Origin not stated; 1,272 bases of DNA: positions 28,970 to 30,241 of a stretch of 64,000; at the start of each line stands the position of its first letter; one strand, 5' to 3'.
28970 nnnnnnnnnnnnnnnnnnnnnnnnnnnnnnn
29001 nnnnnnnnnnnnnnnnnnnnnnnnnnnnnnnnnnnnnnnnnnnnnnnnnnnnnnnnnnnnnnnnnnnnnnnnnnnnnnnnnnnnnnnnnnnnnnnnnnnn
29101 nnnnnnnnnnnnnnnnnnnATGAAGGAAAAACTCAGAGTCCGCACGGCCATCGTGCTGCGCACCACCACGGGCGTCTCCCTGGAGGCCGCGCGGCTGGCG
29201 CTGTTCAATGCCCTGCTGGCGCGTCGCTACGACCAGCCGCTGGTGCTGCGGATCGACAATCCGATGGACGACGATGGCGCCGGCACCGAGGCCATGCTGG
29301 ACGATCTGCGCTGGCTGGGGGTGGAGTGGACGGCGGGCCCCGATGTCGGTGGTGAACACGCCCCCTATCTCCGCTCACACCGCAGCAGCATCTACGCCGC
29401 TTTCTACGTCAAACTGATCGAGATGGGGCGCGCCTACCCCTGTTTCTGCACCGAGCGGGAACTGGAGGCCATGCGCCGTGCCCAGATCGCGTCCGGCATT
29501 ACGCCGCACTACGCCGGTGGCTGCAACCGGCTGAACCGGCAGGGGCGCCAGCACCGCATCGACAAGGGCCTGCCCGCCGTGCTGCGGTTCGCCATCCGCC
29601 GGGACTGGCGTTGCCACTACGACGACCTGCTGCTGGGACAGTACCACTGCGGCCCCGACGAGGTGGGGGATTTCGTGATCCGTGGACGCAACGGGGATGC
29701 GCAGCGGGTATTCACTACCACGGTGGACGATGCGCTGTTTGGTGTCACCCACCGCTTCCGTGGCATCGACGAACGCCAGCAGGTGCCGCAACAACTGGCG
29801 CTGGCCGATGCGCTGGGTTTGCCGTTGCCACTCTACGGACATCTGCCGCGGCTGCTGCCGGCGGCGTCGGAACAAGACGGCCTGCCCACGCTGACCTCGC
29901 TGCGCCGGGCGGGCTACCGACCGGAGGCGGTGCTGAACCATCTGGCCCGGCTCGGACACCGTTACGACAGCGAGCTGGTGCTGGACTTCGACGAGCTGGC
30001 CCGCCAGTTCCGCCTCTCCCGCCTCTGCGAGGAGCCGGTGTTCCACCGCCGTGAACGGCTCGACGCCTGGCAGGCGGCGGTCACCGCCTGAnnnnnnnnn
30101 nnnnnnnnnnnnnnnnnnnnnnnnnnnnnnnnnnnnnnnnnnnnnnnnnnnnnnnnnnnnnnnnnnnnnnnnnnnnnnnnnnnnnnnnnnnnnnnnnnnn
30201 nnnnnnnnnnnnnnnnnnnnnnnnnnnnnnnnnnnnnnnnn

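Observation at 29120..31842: Catalytically degenerate GluRS-like paralog directly upstream of glnS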

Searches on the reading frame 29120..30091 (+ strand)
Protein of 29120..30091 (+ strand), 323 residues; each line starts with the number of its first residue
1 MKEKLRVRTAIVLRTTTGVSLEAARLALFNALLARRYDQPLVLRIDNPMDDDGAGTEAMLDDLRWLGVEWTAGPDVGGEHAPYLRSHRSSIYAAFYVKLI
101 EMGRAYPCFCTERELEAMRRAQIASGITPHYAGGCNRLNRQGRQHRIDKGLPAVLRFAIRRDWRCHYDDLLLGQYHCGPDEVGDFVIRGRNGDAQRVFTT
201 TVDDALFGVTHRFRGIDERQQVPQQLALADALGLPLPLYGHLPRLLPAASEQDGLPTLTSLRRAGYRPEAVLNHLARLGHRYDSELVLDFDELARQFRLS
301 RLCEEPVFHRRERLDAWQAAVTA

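Call 3: search_protein_families(library=pfam, proteins=[window:29120-30091:+], max_evalue=0.01)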
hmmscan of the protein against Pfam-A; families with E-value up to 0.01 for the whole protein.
window:29120-30091:+ (323 aa): 1 family
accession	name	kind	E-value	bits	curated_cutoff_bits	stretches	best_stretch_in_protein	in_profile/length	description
PF00749.27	tRNA-synt_1c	-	7.6e-39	133.9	23.4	1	24-315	19-313/314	tRNA synthetases class I (E and Q), catalytic domain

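Call 4: search_protein_families(library=ncbifam, proteins=[window:29120-30091:+], max_evalue=0.01)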
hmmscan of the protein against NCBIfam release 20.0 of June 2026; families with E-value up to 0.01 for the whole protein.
window:29120-30091:+ (323 aa): 10 families
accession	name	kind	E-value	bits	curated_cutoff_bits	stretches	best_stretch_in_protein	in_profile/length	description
TIGR00464.1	gltX_bact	equivalog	5e-56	190.5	289.95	1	22-314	17-308/470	glutamate--tRNA ligase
NF004315.1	PRK05710.1-4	equivalog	4.1e-34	118.3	250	1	23-274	15-273/274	tRNA glutamyl-Q(34) synthetase GluQRS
TIGR03838.1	queuosine_YadB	equivalog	2.7e-26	92.5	276.7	1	27-249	21-226/272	tRNA glutamyl-Q(34) synthetase GluQRS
NF004314.0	PRK05710.1-3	equivalog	1.9e-24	86.6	256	1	42-247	42-227/297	tRNA glutamyl-Q(34) synthetase GluQRS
NF004313.0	PRK05710.1-2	equivalog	3.4e-20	72.4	380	1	79-250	71-239/299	tRNA glutamyl-Q(34) synthetase GluQRS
NF003169.0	PRK04156.1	equivalog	2.3e-19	69.4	516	2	21-123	116-213/567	glutamate--tRNA ligase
TIGR00463.1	gltX_arch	equivalog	3.5e-17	62.1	401.75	1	21-123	108-203/560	glutamate--tRNA ligase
NF004312.0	PRK05710.1-1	equivalog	1.1e-10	41.4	453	1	45-247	55-231/306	tRNA glutamyl-Q(34) synthetase GluQRS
NF011291.0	PRK14703.1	equivalog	5.9e-10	38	681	1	28-132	53-151/769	glutamine--tRNA ligase/YqeY domain fusion protein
TIGR00440.1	glnS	equivalog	2.9e-05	23.1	425.8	0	28-127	22-115/524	glutamine--tRNA ligase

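Call 5: find_homologous_proteins(query=window:29120-30091:+, max_evalue=0.001)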
Query window:29120-30091:+ (323 aa): 965 proteins with E <= 0.001 among 8000 candidates; the best 120 are listed.
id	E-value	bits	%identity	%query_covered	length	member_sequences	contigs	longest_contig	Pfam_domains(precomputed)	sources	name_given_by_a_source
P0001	1.1e-217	740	100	100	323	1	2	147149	PF00749.28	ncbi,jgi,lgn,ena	-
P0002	4.1e-179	613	82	100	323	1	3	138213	PF00749.28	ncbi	-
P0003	1.2e-139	483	69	98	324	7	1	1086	PF00749.28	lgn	-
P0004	2.1e-129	450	62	99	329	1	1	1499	PF00749.28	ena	-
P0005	1.6e-120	420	57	98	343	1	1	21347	PF00749.28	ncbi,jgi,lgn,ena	-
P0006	2.4e-110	387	54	99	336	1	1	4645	PF00749.28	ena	-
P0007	3.7e-77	278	43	98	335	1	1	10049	PF00749.28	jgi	jgi:glutamyl-tRNA synthetase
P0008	3.0e-72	262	45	97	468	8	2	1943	PF19269.5,PF00749.28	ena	-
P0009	3.6e-72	262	45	97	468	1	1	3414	PF19269.5,PF00749.28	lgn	-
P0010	5.3e-72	261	44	97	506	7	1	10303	PF19269.5,PF00749.28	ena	-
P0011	1.1e-71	260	42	98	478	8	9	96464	PF19269.5,PF00749.28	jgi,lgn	-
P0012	1.2e-71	260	44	97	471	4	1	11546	PF19269.5,PF00749.28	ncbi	-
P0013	6.4e-71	257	44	98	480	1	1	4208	PF19269.5,PF00749.28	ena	-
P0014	1.1e-70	257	43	97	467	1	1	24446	PF19269.5,PF00749.28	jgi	-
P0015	2.5e-70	255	43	97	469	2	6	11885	PF19269.5,PF00749.28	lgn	-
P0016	4.3e-70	255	43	98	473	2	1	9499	PF19269.5,PF00749.28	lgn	-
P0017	7.4e-70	254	44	98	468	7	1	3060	PF19269.5,PF00749.28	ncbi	-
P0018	1.4e-69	253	41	97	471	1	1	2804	PF19269.5,PF00749.28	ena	-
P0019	1.5e-69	253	44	97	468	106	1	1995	PF19269.5,PF00749.28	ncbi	-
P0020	1.6e-69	253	42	99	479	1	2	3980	PF19269.5,PF00749.28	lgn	-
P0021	1.8e-69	253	44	97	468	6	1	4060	PF19269.5,PF00749.28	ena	-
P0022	2.0e-69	252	41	99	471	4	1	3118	PF19269.5,PF00749.28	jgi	jgi:nondiscriminating glutamyl-tRNA synthetase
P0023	2.7e-69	252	43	98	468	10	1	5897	PF19269.5,PF00749.28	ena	-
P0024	2.7e-69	252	44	97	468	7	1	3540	PF19269.5,PF00749.28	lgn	-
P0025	2.8e-69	252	42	98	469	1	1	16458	PF19269.5,PF00749.28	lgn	-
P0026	3.1e-69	252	42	97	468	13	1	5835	PF19269.5,PF00749.28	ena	-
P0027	3.4e-69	252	42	97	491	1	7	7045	PF19269.5,PF00749.28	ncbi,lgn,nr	ncbi:MAG: glutamate--tRNA ligase [Candidatus Competibacter sp.]|nr:glutamate--tRNA ligase [Candidatu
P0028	4.3e-69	251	42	97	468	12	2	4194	PF19269.5,PF00749.28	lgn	-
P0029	4.5e-69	251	41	98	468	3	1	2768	PF19269.5,PF00749.28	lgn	-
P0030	5.0e-69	251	43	98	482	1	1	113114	PF19269.5,PF00749.28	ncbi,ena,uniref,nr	ncbi:glutamate--tRNA ligase [Aquisalimonas sp.]|uniref:glutamate--tRNA ligase n=1 Tax=Aquisalimonas 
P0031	5.8e-69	251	43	97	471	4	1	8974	PF19269.5,PF00749.28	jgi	jgi:glutamyl-tRNA synthetase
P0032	6.2e-69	251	42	97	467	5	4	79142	PF19269.5,PF00749.28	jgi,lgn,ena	-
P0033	6.3e-69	251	39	98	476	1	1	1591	PF19269.5,PF00749.28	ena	-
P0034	1.1e-68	250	42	97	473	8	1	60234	PF19269.5,PF00749.28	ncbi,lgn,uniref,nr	ncbi:glutamate--tRNA ligase [Thioalkalivibrio sulfidiphilus]|uniref:glutamate--tRNA ligase n=1 Tax=T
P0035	1.2e-68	250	42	97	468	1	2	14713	PF19269.5,PF00749.28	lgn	-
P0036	1.3e-68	250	43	97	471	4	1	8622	PF19269.5,PF00749.28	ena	-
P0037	1.4e-68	250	40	97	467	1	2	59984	PF19269.5,PF00749.28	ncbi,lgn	-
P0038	1.5e-68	250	42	97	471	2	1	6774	PF19269.5,PF00749.28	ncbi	-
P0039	1.6e-68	250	42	98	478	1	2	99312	PF19269.5,PF00749.28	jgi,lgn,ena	-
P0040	1.6e-68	250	42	97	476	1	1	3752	PF19269.5,PF00749.28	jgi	jgi:glutamyl-tRNA synthetase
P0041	2.2e-68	249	41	98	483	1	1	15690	PF19269.5,PF00749.28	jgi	-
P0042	2.8e-68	249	43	97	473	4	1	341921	PF19269.5,PF00749.28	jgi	jgi:nondiscriminating glutamyl-tRNA synthetase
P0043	3.7e-68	248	41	98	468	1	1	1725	PF19269.5,PF00749.28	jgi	-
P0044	4.0e-68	248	43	99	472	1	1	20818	PF19269.5,PF00749.28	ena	-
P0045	4.0e-68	248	43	97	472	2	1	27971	PF19269.5,PF00749.28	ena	-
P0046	4.1e-68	248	42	97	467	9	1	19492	PF19269.5,PF00749.28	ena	-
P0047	4.6e-68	248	43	97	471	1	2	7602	PF19269.5,PF00749.28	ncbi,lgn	-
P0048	5.0e-68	248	43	97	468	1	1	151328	PF19269.5,PF00749.28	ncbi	ncbi:MAG: glutamate--tRNA ligase [Candidatus Competibacteraceae bacterium]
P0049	5.9e-68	248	42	95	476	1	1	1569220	PF19269.5,PF00749.28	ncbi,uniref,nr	ncbi:glutamyl-tRNA synthetase [Natronospira proteinivora]|uniref:Glutamate--tRNA ligase n=1 Tax=Natr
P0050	7.2e-68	247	40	91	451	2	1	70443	PF19269.5,PF00749.28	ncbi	-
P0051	9.2e-68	247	43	97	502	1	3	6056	PF19269.5,PF00749.28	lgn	-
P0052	9.3e-68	247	43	97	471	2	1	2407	PF19269.5,PF00749.28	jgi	jgi:glutamyl-tRNA synthetase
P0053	1.1e-67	247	43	97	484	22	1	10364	PF19269.5,PF00749.28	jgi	jgi:nondiscriminating glutamyl-tRNA synthetase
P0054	1.1e-67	247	45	99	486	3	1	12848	PF19269.5,PF00749.28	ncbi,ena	-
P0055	1.1e-67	247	40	98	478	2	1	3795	PF19269.5,PF00749.28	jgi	-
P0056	1.2e-67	247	43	97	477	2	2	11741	PF19269.5,PF00749.28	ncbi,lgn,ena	-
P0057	1.8e-67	246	44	93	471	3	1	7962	PF19269.5,PF00749.28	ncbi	-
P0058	2.3e-67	246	44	97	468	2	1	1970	PF19269.5,PF00749.28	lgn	-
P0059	2.4e-67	246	41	98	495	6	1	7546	PF19269.5,PF00749.28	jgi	jgi:nondiscriminating glutamyl-tRNA synthetase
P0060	2.5e-67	246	40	98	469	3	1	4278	PF19269.5,PF00749.28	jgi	jgi:nondiscriminating glutamyl-tRNA synthetase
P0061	2.8e-67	245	42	97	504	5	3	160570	PF19269.5,PF00749.28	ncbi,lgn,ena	-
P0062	2.9e-67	245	45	97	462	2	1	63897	PF19269.5,PF00749.28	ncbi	-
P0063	3.2e-67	245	42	97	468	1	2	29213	PF19269.5,PF00749.28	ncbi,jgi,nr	ncbi:MAG TPA: glutamate--tRNA ligase [Candidatus Competibacter sp.]|nr:glutamate--tRNA ligase [Candi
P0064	3.2e-67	245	40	98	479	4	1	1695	PF19269.5,PF00749.28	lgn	-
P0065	3.3e-67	245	42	98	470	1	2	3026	PF19269.5,PF00749.28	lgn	-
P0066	3.6e-67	245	41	98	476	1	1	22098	PF19269.5,PF00749.28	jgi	jgi:glutamyl-tRNA synthetase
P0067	3.9e-67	245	43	97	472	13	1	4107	PF19269.5,PF00749.28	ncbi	-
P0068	4.0e-67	245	42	97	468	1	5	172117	PF19269.5,PF00749.28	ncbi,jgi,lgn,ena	jgi:nondiscriminating glutamyl-tRNA synthetase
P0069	4.0e-67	245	43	98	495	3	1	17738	PF19269.5,PF00749.28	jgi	-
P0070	4.4e-67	245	43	96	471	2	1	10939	PF19269.5,PF00749.28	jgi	jgi:glutamyl-tRNA synthetase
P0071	4.7e-67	245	44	91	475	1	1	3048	PF19269.5,PF00749.28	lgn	-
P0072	5.4e-67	245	43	97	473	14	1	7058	PF19269.5,PF00749.28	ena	-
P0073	6.1e-67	244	42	97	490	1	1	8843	PF00749.28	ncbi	-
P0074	7.3e-67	244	42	99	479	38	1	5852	PF19269.5,PF00749.28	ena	-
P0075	8.9e-67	244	42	97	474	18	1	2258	PF19269.5,PF00749.28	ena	-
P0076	8.9e-67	244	43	97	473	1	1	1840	PF19269.5,PF00749.28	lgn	-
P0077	9.5e-67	244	42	91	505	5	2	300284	PF19269.5,PF00749.28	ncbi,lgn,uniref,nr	ncbi:glutamyl-tRNA synthetase /glutamate--tRNA(Gln) ligase [Ectothiorhodosinus mongolicus]|uniref:Gl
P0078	1.1e-66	243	43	98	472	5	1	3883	PF19269.5,PF00749.28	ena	-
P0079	1.2e-66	243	40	97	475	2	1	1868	PF19269.5,PF00749.28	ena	-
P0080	1.5e-66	243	40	98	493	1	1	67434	PF19269.5,PF00749.28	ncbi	-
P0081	1.5e-66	243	43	97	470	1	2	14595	PF19269.5,PF00749.28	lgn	-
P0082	1.5e-66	243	43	94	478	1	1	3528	PF19269.5,PF00749.28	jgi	jgi:nondiscriminating glutamyl-tRNA synthetase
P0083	1.6e-66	243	43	98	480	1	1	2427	PF19269.5,PF00749.28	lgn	-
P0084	1.7e-66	243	41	98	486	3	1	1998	PF19269.5,PF00749.28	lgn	-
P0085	1.8e-66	243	41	94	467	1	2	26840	PF19269.5,PF00749.28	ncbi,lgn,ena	ncbi:MAG: glutamate--tRNA ligase [Thiotrichales bacterium]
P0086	1.8e-66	243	42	92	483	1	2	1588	PF00749.28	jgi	jgi:glutamyl-tRNA synthetase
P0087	1.9e-66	243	42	98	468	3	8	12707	PF19269.5,PF00749.28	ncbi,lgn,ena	-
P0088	1.9e-66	243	43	97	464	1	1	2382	PF19269.5,PF00749.28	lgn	-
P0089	2.3e-66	242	43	97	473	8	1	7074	PF19269.5,PF00749.28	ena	-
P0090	2.5e-66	242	42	97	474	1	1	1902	PF19269.5,PF00749.28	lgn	-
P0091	2.9e-66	242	42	97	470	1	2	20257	PF19269.5,PF00749.28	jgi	jgi:nondiscriminating glutamyl-tRNA synthetase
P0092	3.4e-66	242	40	97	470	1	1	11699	PF19269.5,PF00749.28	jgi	jgi:glutamyl-tRNA synthetase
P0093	3.5e-66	242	41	98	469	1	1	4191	PF19269.5,PF00749.28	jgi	jgi:glutamyl-tRNA synthetase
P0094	3.6e-66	242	41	99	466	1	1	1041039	PF19269.5,PF00749.28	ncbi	-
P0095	5.8e-66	241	39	98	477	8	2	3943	PF19269.5,PF00749.28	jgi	jgi:glutamyl-tRNA synthetase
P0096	6.2e-66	241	42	96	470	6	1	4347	PF19269.5,PF00749.28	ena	-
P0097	7.4e-66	241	42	97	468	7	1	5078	PF19269.5,PF00749.28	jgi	jgi:glutamyl-tRNA synthetase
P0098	7.7e-66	241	39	97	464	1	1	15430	PF19269.5,PF00749.28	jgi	-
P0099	8.7e-66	241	43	97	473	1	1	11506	PF19269.5,PF00749.28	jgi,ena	-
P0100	9.3e-66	240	42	97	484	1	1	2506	PF19269.5,PF00749.28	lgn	-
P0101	1.2e-65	240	40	97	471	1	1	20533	PF19269.5,PF00749.28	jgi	jgi:glutamyl-tRNA synthetase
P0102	1.3e-65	240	42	97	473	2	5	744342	PF19269.5,PF00749.28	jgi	jgi:nondiscriminating glutamyl-tRNA synthetase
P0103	1.5e-65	240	40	96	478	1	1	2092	PF19269.5,PF00749.28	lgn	-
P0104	1.6e-65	240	41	97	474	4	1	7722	PF00749.28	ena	-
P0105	1.6e-65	240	41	98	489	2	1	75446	PF00749.28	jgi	jgi:nondiscriminating glutamyl-tRNA synthetase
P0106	1.8e-65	240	43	97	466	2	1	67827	PF19269.5,PF00749.28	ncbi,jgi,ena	-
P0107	1.9e-65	239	39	97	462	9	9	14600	PF19269.5,PF00749.28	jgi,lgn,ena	-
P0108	2.1e-65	239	41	98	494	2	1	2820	PF19269.5,PF00749.28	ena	-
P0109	2.4e-65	239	40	99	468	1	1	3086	PF19269.5,PF00749.28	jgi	jgi:nondiscriminating glutamyl-tRNA synthetase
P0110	2.5e-65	239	40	100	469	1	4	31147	PF19269.5,PF00749.28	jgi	jgi:glutamyl-tRNA synthetase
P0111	2.7e-65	239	39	98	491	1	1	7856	PF19269.5,PF00749.28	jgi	jgi:glutamyl-tRNA synthetase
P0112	3.2e-65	239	45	93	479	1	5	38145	PF19269.5,PF00749.28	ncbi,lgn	-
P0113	3.9e-65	238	43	97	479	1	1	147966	PF19269.5,PF00749.28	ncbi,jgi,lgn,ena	-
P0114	3.9e-65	238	45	91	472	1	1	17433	PF19269.5,PF00749.28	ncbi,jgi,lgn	jgi:glutamyl-tRNA synthetase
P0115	4.8e-65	238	40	98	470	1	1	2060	PF19269.5,PF00749.28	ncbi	-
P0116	5.0e-65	238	42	97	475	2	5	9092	PF19269.5,PF00749.28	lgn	-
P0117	6.1e-65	238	41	98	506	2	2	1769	PF19269.5,PF00749.28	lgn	-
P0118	6.8e-65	238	42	98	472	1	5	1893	PF19269.5,PF00749.28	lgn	-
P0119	6.8e-65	238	41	98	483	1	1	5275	PF19269.5,PF00749.28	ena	-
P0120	6.9e-65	238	41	94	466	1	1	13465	PF19269.5,PF00749.28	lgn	-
